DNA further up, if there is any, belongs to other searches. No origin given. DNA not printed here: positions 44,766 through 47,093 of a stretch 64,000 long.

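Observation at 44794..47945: Orphan short glycyl-radical enzyme plus activase cassette of unknown chemistry, bracketed by two direct copies of an intergenic repeat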

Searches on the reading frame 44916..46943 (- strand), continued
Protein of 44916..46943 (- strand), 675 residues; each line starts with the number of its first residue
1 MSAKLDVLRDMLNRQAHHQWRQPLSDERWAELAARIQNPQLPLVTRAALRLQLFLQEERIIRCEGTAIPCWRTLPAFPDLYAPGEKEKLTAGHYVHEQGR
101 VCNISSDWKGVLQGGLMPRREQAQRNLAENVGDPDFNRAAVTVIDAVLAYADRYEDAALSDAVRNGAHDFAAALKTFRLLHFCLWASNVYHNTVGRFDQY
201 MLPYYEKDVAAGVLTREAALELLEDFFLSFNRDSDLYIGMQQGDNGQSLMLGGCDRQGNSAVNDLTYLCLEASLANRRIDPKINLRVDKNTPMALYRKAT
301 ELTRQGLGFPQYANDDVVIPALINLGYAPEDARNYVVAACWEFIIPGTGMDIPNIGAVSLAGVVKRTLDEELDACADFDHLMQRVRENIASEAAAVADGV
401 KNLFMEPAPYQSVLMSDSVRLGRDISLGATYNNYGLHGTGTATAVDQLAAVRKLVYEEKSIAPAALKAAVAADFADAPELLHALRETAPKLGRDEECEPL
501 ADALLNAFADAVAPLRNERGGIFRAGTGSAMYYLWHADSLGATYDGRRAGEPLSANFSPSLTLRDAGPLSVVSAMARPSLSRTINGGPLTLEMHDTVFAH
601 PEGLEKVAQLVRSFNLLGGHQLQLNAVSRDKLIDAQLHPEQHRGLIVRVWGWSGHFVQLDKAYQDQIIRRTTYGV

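Call 52: search_protein_families(library=ncbifam, proteins=[L049:14886-15854:+, L001:4186-5106:+, L055:7796-9136:+, L079:12327-13727:+, L081:14393-15901:+, L079:13740-14648:+, L067:12010-12561:+, L046:9560-10018:+, L048:5230-7764:+, L045:4317-6575:+], max_evalue=0.00001)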
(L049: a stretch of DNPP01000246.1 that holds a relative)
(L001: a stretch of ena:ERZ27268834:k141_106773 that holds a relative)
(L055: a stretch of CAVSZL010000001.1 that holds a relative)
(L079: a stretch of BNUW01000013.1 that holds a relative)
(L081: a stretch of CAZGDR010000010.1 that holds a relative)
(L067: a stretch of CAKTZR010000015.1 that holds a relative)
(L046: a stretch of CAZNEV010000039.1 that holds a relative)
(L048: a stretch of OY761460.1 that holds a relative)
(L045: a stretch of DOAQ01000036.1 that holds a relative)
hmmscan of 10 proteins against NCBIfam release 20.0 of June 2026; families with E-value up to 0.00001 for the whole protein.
L049:14886-15854:+ (322 aa): 19 families
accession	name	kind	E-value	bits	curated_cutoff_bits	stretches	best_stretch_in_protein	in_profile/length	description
NF007936.0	PRK10653.1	equivalog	6.4e-48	163.6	337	1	15-296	11-287/295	ribose ABC transporter substrate-binding protein RbsB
NF007254.0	PRK09701.1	equivalog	1.8e-42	145.6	335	1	17-290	10-291/311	D-allose transporter substrate-binding protein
NF041827.1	YtfQ_transport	equivalog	2.2e-26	92.5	510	1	46-306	39-303/320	galactofuranose ABC transporter, galactofuranose-binding protein YtfQ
TIGR02637.1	RhaS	equivalog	1.9e-19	70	342.25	1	34-293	1-263/302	rhamnose ABC transporter substrate-binding protein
NF007075.0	PRK09526.1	subfamily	1.8e-15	56.7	340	1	34-292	66-316/358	LacI family DNA-binding transcriptional regulator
TIGR02634.1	xylF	equivalog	2.1e-15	57.1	389.55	1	56-290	22-259/302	D-xylose ABC transporter substrate-binding protein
NF047341.1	lactose_RbsR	equivalog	3.7e-14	52.8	382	1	45-293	74-313/331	ribose utilization transcriptional repressor RbsR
NF008269.0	PRK11041.1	equivalog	5.7e-13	48.6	436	1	42-291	77-320/342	DNA-binding transcriptional regulator CytR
NF052284.1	rhzpin_SBP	equivalog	7e-13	48.4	420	1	34-279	3-248/289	rhizopine catabolism ABC transporter substrate-binding protein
NF011937.0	PRK15408.1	equivalog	2.3e-12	46.5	384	1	12-252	10-249/340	autoinducer 2 ABC transporter substrate-binding protein LsrB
NF007979.0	PRK10703.1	equivalog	2.1e-11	43.5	501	1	106-312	129-332/341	HTH-type transcriptional repressor PurR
NF007743.0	PRK10423.1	equivalog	4.8e-11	42.3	531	1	82-287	107-309/330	ribose operon transcriptional repressor RbsR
TIGR02417.1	fruct_sucro_rep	subfamily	2.9e-10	39.9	389.55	1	33-289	62-310/327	D-fructose-responsive transcription factor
NF040907.2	ChvE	equivalog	1.6e-09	37.4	460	1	72-306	36-294/324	multiple monosaccharide ABC transporter substrate-binding protein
NF007680.0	PRK10355.1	equivalog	2e-09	37.1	504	1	25-239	19-234/331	D-xylose ABC transporter substrate-binding protein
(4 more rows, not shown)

L001:4186-5106:+ (306 aa): 22 families
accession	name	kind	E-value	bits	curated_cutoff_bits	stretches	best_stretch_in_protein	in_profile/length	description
NF007936.0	PRK10653.1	equivalog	1.9e-46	158.8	337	1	8-286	8-281/295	ribose ABC transporter substrate-binding protein RbsB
NF007254.0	PRK09701.1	equivalog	4.8e-37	127.8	335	1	7-281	5-286/311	D-allose transporter substrate-binding protein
NF041827.1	YtfQ_transport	equivalog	1.6e-28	99.5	510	1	12-300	12-303/320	galactofuranose ABC transporter, galactofuranose-binding protein YtfQ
NF052284.1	rhzpin_SBP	equivalog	8.5e-20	71.1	420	1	59-249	33-222/289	rhizopine catabolism ABC transporter substrate-binding protein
TIGR02634.1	xylF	equivalog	1.7e-19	70.6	389.55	1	45-263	17-236/302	D-xylose ABC transporter substrate-binding protein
NF007075.0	PRK09526.1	subfamily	2.7e-17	62.7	340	1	27-288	65-316/358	LacI family DNA-binding transcriptional regulator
NF007680.0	PRK10355.1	equivalog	3.8e-17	62.5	504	1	7-255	8-252/331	D-xylose ABC transporter substrate-binding protein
NF040907.2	ChvE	equivalog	8.3e-14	51.5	460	1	63-153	33-121/324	multiple monosaccharide ABC transporter substrate-binding protein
NF047341.1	lactose_RbsR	equivalog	1e-13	51.4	382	1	26-279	62-303/331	ribose utilization transcriptional repressor RbsR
TIGR02637.1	RhaS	equivalog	1.1e-13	51.1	342.25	1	28-262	1-236/302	rhamnose ABC transporter substrate-binding protein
NF011937.0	PRK15408.1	equivalog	2.1e-12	46.6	384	1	8-259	10-260/340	autoinducer 2 ABC transporter substrate-binding protein LsrB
NF007979.0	PRK10703.1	equivalog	6.8e-12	45.1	501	1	42-276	75-303/341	HTH-type transcriptional repressor PurR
NF007743.0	PRK10423.1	equivalog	1.8e-11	43.7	531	1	48-280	81-306/330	ribose operon transcriptional repressor RbsR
NF011924.1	PRK15395.1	equivalog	1.1e-10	41.1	420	1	7-123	7-121/329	galactose/glucose ABC transporter substrate-binding protein MglB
NF047913.1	TransRegIdnR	equivalog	1.1e-08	34.8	500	1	56-301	91-327/331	DNA-binding transcriptional regulator IdnR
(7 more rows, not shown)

L055:7796-9136:+ (446 aa): 28 families (the best 25 are shown)
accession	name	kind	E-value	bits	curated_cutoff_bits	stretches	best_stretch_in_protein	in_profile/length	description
TIGR00879.1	SP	subfamily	5.8e-112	374.8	237.8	1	4-437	54-510/510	sugar porter family MFS transporter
NF007484.0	PRK10077.1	equivalog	4.2e-99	332.6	608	1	2-442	7-473/480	D-xylose transporter XylE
NF052357.1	GlucTporGlcPStph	equivalog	3.9e-83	279.7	750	1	6-440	6-436/445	glucose transporter GlcP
TIGR00895.1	2A0115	subfamily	6.6e-38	130.7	418.55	1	1-378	11-377/398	aromatic acid/H+ symport family MFS transporter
TIGR00898.1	2A0119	subfamily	2.9e-34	118.7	550.75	1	45-436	129-505/506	cation transport protein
TIGR00891.1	2A0112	subfamily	2e-20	73.2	552.9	1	10-377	15-366/405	sialate:H+ symport family MFS transporter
NF053517.1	HbztTptrPcaK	equivalog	1.6e-17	63.7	770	1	3-379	15-381/437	4-hydroxybenzoate transporter PcaK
TIGR00883.1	2A0106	subfamily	2.3e-17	63.2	443.45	1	49-405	42-384/400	metabolite/H+ symporter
NF008586.0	PRK11551.1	equivalog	1.3e-16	60.6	410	1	17-204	25-207/406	3-(3-hydroxy-phenyl)propionate transporter MhpT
NF003024.0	PRK03893.1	subfamily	1e-14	54.2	604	1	10-195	23-204/497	sialate:H+ symport family MFS transporter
TIGR00880.1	2_A_01_02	superfamily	3.8e-13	49.8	131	1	53-186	9-137/141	multidrug resistance protein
NF011656.1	PRK15075.1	subfamily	7e-12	44.9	445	1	243-379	229-363/419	tricarballylate/proton symporter TcuC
TIGR00893.1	2A0114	subfamily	7.9e-10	38.2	395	1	33-418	20-391/399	D-galactonate transporter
NF053813.1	MFS_TcaB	equivalog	8.4e-09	34.6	475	1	25-182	24-172/396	putative multidrug effflux MFS transporter TcaB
NF012207.0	tet_MFS_H_J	exception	1.8e-08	33.8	700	1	52-186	51-178/392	Tet(H)/Tet(J) family tetracycline efflux MFS transporter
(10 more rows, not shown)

L079:12327-13727:+ (466 aa): 1 family
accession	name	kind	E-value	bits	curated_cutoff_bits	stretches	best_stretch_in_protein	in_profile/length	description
NF048012.1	SlpQosIsomSftI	equivalog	1.1e-31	110.1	700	1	65-441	53-420/443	sulfoquinovose isomerase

L081:14393-15901:+ (502 aa): 12 families
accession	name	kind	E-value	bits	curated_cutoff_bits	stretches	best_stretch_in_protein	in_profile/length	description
TIGR01312.1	XylB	equivalog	1e-77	261.7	380.25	1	4-494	1-480/481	xylulokinase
TIGR01314.1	gntK_FGGY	equivalog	2.8e-52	177.9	648.55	1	3-490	2-486/505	gluconokinase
NF008187.0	PRK10939.1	equivalog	5.2e-50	170.5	528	1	3-492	6-498/521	autoinducer-2 kinase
TIGR02628.1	fuculo_kin_coli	equivalog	6.9e-43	147.3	470.9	1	73-470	69-459/465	L-fuculokinase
NF011601.0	PRK15027.1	equivalog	2e-42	145.2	912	1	4-496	3-478/484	xylulokinase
NF003154.0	PRK04123.1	equivalog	1.7e-36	126.1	428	1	4-497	7-537/554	ribulokinase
TIGR01311.1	glycerol_kin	equivalog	5.9e-35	120.5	590.35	1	4-485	4-482/496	glycerol kinase GlpK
TIGR01234.1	L-ribulokinase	equivalog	5e-30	104.8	583.25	1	109-496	131-529/536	ribulokinase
NF000756.0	PRK00047.1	subfamily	6.5e-30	103.9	498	1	4-483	8-481/502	glycerol kinase GlpK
TIGR01315.1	5C_CHO_kinase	subfamily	1.6e-20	73.4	408.7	1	3-490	2-527/541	FGGY family pentulose kinase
NF007925.0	PRK10640.1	equivalog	8e-19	67.4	639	1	40-227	47-227/489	rhamnulokinase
TIGR02627.1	rhamnulo_kin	equivalog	1.1e-18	67.1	527.95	1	39-250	40-239/454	rhamnulokinase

L079:13740-14648:+ (302 aa): 20 families
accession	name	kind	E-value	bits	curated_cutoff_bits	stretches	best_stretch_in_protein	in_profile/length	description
TIGR01859.1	fruc_bis_ald_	equivalog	5.9e-44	150.9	343.05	1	3-264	4-241/282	class II fructose-1,6-bisphosphate aldolase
TIGR00167.1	cbbA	subfamily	3.1e-42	144.9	215.6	1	5-261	8-246/290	ketose-bisphosphate aldolase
NF005284.0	PRK06801.1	equivalog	4.8e-40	137.7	406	1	4-287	7-265/286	ketose 1,6-bisphosphate aldolase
NF006626.0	PRK09195.1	subfamily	1.6e-37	129.2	384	1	3-264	6-243/284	tagatose-bisphosphate aldolase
NF005943.0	PRK07998.1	equivalog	5.5e-37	127.8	364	1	7-275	10-251/283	class II aldolase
NF009374.0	PRK12737.1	subfamily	7.2e-37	126.9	383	1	2-264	5-243/284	tagatose-bisphosphate aldolase subunit GatY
NF006042.0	PRK08185.1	subfamily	2.2e-36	125.7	405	1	3-262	5-241/287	hypothetical protein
TIGR01858.1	tag_bisphos_ald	equivalog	1.5e-35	122.6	443.55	1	3-263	4-240/282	tagatose bisphosphate family class II aldolase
NF009497.0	PRK12857.1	equivalog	5.2e-35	121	423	1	5-266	8-245/284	class II fructose-1,6-bisphosphate aldolase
NF005288.0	PRK06806.1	equivalog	1.5e-33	116.2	396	1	10-262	13-239/281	class II fructose-bisphosphate aldolase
NF005481.0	PRK07084.1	equivalog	9.3e-28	97.3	511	1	9-244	21-241/324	class II fructose-bisphosphate aldolase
NF006376.0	PRK08610.1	equivalog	2.3e-26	93.2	527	1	3-259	6-239/286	class II fructose-bisphosphate aldolase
NF005590.0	PRK07315.1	equivalog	2.8e-26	92.5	443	1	100-261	94-240/293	class II fructose-bisphosphate aldolase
NF009375.0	PRK12738.1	equivalog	2.3e-25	89.4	542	1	9-261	12-240/286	tagatose-bisphosphate aldolase subunit KbaY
NF004493.0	PRK05835.1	equivalog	1.2e-24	87.1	558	1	4-241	6-221/307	class II fructose-bisphosphate aldolase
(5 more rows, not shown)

L067:12010-12561:+ (183 aa): 5 families
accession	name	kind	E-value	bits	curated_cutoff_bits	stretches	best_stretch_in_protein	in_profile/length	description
NF002954.0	PRK03606.2-5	equivalog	7e-12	45.1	212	1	22-173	4-157/168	ureidoglycolate lyase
NF009932.0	PRK13395.1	subfamily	1.6e-09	37.6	160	1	21-178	1-160/171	ureidoglycolate lyase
NF002949.0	PRK03606.1-2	equivalog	2.3e-08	34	230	1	21-144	1-128/167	ureidoglycolate lyase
NF002952.0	PRK03606.2-3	equivalog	1.8e-07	31.2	260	1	20-147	2-131/164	ureidoglycolate lyase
NF002950.0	PRK03606.1-3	equivalog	4.5e-06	26.5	282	1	21-146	1-129/170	ureidoglycolate lyase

L046:9560-10018:+ (152 aa): 5 families
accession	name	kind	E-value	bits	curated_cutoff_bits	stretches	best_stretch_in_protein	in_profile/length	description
TIGR01685.1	MDP-1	equivalog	4.9e-23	82.1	53.75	1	2-149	3-167/174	magnesium-dependent phosphatase-1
TIGR01681.1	HAD-SF-IIIC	subfamily_domain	1.7e-15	58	35.75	1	3-128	2-128/132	HAD-IIIC family phosphatase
TIGR01509.1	HAD-SF-IA-v3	subfamily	7e-07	29.5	29.4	1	35-136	57-152/154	HAD-IA family hydrolase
NF006991.0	PRK09456.1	equivalog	9.5e-07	28.7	295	1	41-140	82-186/199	glucose-1-phosphatase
TIGR01993.1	Pyr-5-nucltdase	equivalog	6.4e-06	26.1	142.9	0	40-136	81-181/183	pyrimidine 5'-nucleotidase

L048:5230-7764:+ (844 aa): 0 families

L045:4317-6575:+ (752 aa): 0 families

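Call 75: search_solved_structures(query=L048:5230-7764:+, max_evalue=0.001)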
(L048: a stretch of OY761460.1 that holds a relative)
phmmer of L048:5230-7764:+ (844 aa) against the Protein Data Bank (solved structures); distinct sequences matched with E-value up to 0.001: 0.

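Call 76: search_solved_structures(query=L045:4317-6575:+, max_evalue=0.001)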
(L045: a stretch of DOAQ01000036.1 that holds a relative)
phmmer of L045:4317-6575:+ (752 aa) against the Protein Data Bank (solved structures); distinct sequences matched with E-value up to 0.001: 20.
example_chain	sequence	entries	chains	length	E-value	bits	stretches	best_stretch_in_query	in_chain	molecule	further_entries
1zy9_A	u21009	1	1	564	2.7e-18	68.6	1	244-569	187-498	alpha-galactosidase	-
5m0x_A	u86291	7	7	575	2.8e-18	68.5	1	244-569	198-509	Alpha-galactosidase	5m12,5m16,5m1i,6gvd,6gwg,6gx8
6gta_A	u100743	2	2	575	1.7e-17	65.9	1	244-569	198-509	Alpha-galactosidase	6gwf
6lcj_A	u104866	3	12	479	1.2e-11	46.6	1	236-408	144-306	Alpha-galactosidase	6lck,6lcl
3cc1_A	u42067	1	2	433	6.4e-10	40.9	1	250-434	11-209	Putative alpha-N-acetylgalactosaminidase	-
4nx0_A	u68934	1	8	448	6.9e-09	37.4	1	250-435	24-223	Abp, a GH27 beta-L-arabinopyranosidase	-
3a5v_A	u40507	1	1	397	1e-08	36.9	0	253-341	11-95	Alpha-galactosidase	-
4nxk_A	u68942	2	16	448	6.3e-08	34.3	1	250-430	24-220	Abp, a GH27 beta-L-arabinopyranosidase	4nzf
8j53_A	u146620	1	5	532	3.3e-07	31.9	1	310-408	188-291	GH31 alpha-galactosidase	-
4fnq_A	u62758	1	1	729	7.5e-07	30.7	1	201-386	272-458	Alpha-galactosidase AgaB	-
4fnr_A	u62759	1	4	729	2.3e-06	29.1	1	311-386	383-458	Alpha-galactosidase AgaA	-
4fnt_A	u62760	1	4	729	2.6e-06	28.9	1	311-386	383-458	Alpha-galactosidase AgaA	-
4fnp_A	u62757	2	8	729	2.6e-06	28.9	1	311-386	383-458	Alpha-galactosidase AgaA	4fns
4fnu_A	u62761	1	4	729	2.7e-06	28.9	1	311-385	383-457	Alpha-galactosidase AgaA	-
3mi6_A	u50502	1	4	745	9.5e-06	27.1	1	312-405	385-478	Alpha-galactosidase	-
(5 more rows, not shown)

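Call 77: search_solved_structures(query=L079:12327-13727:+, max_evalue=0.001)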
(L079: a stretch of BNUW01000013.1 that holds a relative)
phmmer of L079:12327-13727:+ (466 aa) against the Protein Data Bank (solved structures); distinct sequences matched with E-value up to 0.001: 0.
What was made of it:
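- Tried and rejected: PDB searches with the co-located 844-aa GH-like protein and the FucI-like isomerase gave no hits (calls 75, 77).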

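Call 78: search_solved_structures(query=L067:12010-12561:+, max_evalue=0.01)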
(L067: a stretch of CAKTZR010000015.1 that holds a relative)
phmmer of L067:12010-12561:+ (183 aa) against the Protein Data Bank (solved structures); distinct sequences matched with E-value up to 0.01: 2.
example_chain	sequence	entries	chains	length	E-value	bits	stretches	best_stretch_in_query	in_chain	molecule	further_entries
9gyy_A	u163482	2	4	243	2.4e-06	30.4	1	87-163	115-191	DUF4867 domain-containing protein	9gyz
2bdr_A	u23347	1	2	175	0.00068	22.4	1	21-147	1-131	Ureidoglycolate hydrolase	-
